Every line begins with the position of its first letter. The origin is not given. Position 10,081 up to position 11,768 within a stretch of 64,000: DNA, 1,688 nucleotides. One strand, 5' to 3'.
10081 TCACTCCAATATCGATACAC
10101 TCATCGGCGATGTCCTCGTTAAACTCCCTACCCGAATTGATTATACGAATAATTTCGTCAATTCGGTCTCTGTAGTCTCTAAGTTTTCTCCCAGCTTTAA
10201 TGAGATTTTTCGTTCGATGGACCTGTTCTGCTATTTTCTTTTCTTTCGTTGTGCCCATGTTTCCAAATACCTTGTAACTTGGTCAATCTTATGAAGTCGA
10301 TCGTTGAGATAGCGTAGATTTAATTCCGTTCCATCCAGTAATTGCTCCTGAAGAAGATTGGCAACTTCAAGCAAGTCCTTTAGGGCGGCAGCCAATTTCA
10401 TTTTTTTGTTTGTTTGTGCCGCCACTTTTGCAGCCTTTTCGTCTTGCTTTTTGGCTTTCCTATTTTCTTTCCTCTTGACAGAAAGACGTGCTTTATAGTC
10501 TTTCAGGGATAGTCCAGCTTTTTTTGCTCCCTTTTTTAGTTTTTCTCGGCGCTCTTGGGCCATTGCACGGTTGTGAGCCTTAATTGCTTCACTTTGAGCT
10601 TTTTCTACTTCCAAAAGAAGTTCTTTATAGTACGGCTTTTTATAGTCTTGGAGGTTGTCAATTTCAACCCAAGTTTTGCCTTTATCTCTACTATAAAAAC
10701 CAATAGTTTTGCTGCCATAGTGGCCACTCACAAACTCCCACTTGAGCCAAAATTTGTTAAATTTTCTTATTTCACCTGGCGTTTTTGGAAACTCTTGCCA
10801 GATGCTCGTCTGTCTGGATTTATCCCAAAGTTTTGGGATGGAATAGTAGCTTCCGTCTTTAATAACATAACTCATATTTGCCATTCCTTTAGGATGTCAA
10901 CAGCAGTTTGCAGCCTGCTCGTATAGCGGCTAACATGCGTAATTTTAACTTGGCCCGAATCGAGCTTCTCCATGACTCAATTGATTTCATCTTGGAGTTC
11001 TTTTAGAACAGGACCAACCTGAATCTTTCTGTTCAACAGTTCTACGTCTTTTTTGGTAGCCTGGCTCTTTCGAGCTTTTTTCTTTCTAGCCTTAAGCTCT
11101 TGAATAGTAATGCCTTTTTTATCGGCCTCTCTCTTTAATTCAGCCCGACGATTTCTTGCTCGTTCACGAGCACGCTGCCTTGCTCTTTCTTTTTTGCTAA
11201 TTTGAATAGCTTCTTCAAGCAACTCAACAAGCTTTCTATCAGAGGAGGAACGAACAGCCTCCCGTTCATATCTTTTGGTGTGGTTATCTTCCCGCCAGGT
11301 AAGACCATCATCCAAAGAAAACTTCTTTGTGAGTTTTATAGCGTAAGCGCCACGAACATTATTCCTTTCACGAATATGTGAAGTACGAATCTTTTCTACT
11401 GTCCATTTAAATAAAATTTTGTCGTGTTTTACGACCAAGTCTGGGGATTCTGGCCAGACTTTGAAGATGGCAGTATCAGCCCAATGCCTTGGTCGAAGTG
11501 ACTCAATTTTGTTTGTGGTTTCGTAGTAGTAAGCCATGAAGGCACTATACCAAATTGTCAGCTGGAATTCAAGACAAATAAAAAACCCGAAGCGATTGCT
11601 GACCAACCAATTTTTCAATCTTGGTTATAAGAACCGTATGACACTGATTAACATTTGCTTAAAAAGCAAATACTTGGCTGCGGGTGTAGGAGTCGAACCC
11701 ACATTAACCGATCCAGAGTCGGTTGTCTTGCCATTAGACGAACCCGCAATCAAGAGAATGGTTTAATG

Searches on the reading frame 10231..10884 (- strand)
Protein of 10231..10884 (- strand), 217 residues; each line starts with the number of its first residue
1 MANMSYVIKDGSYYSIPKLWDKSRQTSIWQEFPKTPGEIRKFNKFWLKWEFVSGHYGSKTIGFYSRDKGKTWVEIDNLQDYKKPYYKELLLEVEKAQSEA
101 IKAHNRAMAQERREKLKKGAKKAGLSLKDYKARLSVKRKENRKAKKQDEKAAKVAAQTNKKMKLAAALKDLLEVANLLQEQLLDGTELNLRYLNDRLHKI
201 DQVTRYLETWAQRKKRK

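Call 55: find_encoding_contigs(protein=window:10231-10884:-, flank=10000, max_places=1)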
Protein window:10231-10884:- (217 aa): 6 contigs read that carry it; 1 place shown.
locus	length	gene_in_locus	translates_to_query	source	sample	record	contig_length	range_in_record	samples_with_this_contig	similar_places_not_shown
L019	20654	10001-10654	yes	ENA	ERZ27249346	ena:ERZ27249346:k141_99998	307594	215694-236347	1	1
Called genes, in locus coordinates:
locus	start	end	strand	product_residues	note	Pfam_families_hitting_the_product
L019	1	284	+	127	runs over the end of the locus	-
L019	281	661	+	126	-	-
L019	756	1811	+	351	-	PF19474:DUF6011 (weak)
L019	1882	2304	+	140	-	-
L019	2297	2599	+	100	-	-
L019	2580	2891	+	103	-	-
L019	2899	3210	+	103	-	PF20274:cREC_REC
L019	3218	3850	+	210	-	-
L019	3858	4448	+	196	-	PF00929:RNase_T (weak)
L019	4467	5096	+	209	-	PF00574:CLP_protease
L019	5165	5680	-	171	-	PF07460:NUMOD3, PF07453:NUMOD1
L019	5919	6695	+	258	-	PF00149:Metallophos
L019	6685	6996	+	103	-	-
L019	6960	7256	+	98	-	-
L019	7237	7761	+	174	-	PF01661:Macro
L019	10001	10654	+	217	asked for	-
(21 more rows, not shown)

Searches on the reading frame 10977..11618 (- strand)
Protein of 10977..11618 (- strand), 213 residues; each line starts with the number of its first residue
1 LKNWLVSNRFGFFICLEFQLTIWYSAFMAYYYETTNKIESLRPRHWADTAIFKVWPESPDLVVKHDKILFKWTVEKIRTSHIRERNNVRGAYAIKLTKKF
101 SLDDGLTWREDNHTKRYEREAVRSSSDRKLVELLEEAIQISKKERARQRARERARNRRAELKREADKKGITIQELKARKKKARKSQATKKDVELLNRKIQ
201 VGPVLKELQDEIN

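Call 54: find_encoding_contigs(protein=window:10977-11618:-, flank=10000, max_places=1)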
Protein window:10977-11618:- (213 aa): no gene with exactly this product is on record in the collection.
